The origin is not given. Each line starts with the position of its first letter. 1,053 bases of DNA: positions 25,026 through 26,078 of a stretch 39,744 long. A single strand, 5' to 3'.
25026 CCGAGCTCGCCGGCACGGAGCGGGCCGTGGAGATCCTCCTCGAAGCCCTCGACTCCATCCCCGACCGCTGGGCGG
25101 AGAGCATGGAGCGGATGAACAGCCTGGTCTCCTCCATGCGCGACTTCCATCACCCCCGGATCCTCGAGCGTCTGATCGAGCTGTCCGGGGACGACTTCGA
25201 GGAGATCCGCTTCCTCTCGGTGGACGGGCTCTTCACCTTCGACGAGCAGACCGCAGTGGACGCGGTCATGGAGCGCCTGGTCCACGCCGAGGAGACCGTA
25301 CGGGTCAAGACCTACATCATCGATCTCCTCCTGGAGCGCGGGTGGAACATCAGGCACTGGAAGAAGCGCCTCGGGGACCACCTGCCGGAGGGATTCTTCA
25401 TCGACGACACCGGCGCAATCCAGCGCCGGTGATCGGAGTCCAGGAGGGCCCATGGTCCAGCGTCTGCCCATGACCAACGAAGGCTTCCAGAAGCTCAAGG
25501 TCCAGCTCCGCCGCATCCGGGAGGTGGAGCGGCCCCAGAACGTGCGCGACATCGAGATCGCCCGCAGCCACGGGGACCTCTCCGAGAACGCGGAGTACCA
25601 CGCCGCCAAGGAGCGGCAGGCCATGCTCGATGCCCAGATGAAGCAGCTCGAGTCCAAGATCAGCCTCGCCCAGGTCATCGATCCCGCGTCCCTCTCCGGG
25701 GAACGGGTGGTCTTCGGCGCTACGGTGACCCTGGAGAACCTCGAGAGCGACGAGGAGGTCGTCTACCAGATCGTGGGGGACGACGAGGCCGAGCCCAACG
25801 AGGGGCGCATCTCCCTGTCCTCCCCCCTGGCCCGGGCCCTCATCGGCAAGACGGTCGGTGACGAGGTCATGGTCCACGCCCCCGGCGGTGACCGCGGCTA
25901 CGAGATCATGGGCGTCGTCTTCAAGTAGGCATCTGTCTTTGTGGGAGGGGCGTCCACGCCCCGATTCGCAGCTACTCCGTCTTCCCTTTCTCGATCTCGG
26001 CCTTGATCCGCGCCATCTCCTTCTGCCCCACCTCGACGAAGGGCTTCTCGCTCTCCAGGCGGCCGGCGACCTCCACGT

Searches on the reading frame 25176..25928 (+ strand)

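Call 22: search_protein_families(library=pfam, proteins=[window:25176-25928:+], max_evalue=0.001)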
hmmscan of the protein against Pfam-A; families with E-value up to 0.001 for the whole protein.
window:25176-25928:+ (250 aa): 2 families
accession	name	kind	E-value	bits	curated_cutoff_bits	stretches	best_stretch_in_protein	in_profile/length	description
PF01272.25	GreA_GreB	-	7.3e-28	96.8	26.9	1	176-247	4-75/77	Transcription elongation factor, GreA/GreB, C-term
PF03449.20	GreA_GreB_N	-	1.9e-27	95.7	24.5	1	98-167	2-71/71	Transcription elongation factor, N-terminal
